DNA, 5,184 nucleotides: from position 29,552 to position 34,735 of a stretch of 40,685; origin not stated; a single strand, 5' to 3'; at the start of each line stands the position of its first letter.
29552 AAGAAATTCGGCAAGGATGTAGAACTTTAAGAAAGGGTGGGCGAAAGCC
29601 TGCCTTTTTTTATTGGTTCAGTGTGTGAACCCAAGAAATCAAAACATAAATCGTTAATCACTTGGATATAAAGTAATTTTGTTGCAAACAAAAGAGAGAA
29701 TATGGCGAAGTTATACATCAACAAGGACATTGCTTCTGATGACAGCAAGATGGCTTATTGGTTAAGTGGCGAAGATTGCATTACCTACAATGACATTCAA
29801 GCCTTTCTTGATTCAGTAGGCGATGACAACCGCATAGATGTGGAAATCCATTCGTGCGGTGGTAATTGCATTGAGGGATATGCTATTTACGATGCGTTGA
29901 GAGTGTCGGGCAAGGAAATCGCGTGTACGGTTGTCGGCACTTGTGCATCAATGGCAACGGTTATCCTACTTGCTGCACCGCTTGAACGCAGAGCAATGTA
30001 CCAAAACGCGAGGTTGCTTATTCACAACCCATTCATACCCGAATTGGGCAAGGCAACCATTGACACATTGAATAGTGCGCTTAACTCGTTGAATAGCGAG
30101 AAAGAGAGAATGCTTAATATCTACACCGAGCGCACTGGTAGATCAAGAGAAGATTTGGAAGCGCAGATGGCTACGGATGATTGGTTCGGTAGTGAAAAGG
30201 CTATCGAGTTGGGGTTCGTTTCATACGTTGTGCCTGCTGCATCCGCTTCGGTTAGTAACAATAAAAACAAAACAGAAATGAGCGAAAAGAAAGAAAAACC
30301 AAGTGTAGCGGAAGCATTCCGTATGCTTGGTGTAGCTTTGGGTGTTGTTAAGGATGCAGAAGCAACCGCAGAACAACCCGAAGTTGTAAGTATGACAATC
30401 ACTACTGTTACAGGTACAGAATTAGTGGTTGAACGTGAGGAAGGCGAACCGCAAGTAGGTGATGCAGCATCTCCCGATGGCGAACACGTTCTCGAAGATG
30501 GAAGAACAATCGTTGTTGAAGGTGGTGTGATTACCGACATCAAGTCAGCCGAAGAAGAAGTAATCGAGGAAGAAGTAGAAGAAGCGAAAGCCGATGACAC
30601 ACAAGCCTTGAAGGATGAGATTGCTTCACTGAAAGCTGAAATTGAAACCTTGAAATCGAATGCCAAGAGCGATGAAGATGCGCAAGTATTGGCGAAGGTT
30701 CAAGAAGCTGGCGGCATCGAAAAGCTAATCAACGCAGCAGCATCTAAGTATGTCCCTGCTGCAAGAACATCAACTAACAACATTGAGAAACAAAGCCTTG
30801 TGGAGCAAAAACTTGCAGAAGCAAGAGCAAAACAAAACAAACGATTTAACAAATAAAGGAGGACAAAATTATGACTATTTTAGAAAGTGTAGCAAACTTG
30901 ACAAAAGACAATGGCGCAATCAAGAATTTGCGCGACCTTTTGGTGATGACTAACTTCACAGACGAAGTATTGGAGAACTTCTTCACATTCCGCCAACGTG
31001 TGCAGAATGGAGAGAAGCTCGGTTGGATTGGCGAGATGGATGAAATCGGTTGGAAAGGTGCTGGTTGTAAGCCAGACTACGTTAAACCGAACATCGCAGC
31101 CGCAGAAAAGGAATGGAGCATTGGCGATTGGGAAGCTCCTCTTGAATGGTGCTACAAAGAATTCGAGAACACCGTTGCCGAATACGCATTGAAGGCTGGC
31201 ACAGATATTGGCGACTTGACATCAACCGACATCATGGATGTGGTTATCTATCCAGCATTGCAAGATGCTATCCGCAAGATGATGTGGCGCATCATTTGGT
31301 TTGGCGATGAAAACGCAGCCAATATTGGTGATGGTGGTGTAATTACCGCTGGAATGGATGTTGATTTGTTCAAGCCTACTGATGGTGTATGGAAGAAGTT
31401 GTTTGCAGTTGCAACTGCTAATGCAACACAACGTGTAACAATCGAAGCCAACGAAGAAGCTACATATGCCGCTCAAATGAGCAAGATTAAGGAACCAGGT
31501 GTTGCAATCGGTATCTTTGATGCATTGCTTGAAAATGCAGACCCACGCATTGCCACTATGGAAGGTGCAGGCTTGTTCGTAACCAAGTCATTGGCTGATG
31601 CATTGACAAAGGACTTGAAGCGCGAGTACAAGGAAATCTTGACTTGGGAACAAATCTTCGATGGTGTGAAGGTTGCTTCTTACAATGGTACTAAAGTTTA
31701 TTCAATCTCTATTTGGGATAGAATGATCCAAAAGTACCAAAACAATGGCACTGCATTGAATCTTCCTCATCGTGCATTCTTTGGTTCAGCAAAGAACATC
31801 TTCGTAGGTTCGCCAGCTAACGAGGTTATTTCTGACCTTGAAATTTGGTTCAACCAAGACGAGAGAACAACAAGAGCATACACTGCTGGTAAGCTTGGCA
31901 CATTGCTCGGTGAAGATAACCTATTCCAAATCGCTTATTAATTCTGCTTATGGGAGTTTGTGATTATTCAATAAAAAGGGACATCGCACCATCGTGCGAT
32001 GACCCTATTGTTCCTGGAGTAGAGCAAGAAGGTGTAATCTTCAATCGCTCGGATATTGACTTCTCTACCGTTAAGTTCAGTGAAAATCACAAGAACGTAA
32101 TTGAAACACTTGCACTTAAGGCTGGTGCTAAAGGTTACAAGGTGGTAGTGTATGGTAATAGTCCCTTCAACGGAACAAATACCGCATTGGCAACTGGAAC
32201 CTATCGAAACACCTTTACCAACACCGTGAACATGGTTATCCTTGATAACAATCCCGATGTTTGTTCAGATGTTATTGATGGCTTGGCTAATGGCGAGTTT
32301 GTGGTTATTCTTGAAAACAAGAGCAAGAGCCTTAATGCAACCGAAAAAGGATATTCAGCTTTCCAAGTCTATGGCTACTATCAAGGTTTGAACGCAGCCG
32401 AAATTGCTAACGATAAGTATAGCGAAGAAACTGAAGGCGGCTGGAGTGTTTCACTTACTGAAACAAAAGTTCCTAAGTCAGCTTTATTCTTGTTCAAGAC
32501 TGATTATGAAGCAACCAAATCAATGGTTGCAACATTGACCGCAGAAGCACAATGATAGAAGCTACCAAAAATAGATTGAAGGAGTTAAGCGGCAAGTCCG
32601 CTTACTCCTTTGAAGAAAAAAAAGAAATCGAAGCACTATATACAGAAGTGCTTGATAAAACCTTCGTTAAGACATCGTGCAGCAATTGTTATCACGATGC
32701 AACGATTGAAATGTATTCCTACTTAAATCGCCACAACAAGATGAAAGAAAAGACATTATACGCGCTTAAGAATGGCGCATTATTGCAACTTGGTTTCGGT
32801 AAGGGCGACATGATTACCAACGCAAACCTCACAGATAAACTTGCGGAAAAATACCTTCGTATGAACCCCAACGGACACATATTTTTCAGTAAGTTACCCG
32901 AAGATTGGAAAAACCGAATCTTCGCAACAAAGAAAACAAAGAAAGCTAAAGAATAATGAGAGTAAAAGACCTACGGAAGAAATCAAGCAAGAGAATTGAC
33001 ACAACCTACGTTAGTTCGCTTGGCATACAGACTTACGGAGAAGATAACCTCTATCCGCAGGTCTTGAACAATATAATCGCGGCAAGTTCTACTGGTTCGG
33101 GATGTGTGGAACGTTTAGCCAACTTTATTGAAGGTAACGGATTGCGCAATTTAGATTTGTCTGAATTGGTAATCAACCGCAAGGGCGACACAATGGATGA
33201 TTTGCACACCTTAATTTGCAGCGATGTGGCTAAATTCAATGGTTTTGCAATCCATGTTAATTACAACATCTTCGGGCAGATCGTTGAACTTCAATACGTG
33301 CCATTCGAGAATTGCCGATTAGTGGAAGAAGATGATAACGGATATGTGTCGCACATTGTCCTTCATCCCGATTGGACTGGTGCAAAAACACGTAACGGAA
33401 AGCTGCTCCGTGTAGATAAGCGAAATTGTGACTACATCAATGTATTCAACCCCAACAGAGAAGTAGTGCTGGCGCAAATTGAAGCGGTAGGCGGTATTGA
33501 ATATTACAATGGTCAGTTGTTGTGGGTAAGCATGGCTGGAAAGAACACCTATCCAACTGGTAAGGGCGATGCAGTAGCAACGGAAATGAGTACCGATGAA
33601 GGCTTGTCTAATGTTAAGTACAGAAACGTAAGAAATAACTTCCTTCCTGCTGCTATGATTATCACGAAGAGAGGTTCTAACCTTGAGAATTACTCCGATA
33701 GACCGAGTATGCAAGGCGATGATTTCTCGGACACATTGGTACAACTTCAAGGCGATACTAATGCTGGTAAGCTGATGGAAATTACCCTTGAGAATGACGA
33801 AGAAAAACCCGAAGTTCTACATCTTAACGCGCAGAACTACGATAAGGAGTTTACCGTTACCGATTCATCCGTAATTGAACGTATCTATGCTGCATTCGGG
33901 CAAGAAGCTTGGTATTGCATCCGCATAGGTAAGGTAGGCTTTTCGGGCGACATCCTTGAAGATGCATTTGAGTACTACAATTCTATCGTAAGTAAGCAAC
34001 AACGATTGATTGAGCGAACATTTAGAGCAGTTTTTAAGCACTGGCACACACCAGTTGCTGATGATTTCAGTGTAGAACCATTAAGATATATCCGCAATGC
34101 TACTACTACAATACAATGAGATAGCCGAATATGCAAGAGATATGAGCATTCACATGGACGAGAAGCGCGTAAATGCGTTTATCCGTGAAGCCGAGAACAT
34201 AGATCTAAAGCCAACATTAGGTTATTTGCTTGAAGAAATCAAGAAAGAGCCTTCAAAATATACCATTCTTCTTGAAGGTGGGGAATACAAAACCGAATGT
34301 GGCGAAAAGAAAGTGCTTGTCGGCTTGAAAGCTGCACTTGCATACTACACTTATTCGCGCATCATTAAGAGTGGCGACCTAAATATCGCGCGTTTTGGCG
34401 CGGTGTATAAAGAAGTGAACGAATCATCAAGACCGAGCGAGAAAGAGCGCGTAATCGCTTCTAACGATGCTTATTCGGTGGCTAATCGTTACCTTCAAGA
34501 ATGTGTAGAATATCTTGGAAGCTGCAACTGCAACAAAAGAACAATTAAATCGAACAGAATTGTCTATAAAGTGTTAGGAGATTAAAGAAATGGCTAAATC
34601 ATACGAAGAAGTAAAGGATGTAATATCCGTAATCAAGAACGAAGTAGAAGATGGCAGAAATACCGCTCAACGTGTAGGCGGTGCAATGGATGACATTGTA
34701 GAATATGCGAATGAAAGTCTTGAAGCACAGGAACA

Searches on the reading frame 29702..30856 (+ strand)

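Call 30: search_protein_families(library=phrogs, proteins=[window:29702-30856:+], max_evalue=0.01)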
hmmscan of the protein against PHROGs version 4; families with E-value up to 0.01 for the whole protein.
window:29702-30856:+ (384 aa): 12 families
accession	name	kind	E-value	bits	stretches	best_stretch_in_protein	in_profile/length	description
phrog_94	-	head and packaging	2.8e-43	150.3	1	1-370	80-382/622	head maturation protease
phrog_33547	-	unknown function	1.8e-41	143.3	1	43-377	30-354/357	-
phrog_133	-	head and packaging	1.8e-33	117.1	1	30-215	36-189/668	head maturation protease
phrog_2976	-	head and packaging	1.1e-28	102.1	1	27-361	36-349/394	head maturation protease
phrog_1684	-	head and packaging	8e-27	95.4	1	20-195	54-221/284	head maturation protease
phrog_3348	-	unknown function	2.8e-25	90.4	1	35-316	59-323/386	-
phrog_20705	-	head and packaging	6.2e-15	55.5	1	44-180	212-349/690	virion structural protein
phrog_1827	-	other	5.4e-11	43.2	1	28-163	38-169/202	ATP-dependent protease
phrog_13984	-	unknown function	9e-08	33.3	1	34-91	52-109/123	-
phrog_26024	-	other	0.00035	21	1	46-110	66-128/202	protease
phrog_5410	-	other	0.00071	19.9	1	41-109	54-120/323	ATP-dependent protease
phrog_19619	-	unknown function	0.0027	18.2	1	51-112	29-88/160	-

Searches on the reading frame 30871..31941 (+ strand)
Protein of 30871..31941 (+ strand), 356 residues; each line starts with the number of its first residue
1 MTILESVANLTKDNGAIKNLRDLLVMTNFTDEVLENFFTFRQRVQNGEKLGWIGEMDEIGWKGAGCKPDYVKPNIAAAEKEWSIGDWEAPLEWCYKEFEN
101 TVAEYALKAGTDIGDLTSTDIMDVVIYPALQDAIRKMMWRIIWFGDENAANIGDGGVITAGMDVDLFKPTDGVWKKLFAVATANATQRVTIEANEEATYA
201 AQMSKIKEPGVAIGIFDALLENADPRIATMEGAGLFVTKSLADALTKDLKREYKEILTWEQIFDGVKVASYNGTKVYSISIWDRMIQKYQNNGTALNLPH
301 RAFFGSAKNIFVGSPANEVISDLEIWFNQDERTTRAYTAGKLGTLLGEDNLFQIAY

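Call 59: search_protein_families(library=phrogs, proteins=[window:30871-31941:+], max_evalue=0.001)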
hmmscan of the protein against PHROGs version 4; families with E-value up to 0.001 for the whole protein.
window:30871-31941:+ (356 aa): 1 family
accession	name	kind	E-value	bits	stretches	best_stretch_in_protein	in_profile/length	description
phrog_38780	-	unknown function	8.7e-93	312.4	1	2-356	4-360/360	-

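Call 88: search_protein_families(library=pfam, proteins=[window:30871-31941:+], max_evalue=0.1)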
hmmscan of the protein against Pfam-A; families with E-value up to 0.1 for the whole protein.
window:30871-31941:+ (356 aa): 0 families

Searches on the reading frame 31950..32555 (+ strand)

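Call 59: search_protein_families(library=phrogs, proteins=[window:31950-32555:+], max_evalue=0.001)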
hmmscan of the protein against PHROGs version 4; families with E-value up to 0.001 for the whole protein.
window:31950-32555:+ (201 aa): 1 family
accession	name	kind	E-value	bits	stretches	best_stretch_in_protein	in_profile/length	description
phrog_21217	-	unknown function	3.7e-54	184.3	1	3-199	1-188/189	-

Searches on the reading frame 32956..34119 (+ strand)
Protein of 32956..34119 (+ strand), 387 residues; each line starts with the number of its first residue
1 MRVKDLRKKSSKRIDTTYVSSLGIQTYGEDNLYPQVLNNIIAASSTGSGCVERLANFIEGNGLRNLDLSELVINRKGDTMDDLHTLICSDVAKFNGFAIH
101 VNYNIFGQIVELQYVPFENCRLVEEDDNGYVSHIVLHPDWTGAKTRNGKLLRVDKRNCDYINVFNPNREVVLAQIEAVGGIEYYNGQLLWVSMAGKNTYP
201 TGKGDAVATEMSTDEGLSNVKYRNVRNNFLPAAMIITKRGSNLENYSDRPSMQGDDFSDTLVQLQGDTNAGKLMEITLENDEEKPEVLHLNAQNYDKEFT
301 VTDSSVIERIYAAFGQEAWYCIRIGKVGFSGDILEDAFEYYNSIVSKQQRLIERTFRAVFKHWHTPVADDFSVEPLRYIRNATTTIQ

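Call 59: search_protein_families(library=phrogs, proteins=[window:32956-34119:+], max_evalue=0.001)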
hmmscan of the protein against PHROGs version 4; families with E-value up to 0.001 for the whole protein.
window:32956-34119:+ (387 aa): 1 family
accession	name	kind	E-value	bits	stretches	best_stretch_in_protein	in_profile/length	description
phrog_11226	-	head and packaging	3.6e-129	432.2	1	1-386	1-387/388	portal protein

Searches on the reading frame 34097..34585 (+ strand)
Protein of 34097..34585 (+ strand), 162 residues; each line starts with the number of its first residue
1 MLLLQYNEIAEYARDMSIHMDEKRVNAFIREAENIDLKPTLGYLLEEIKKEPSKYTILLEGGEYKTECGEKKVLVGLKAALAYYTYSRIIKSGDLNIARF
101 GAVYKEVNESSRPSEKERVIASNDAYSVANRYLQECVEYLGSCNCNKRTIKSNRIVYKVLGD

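Call 59: search_protein_families(library=phrogs, proteins=[window:34097-34585:+], max_evalue=0.001)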
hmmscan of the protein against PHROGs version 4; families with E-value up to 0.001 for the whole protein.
window:34097-34585:+ (162 aa): 1 family
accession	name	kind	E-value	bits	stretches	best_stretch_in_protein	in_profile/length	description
phrog_24616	-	unknown function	1.2e-28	101.3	1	9-142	10-157/185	-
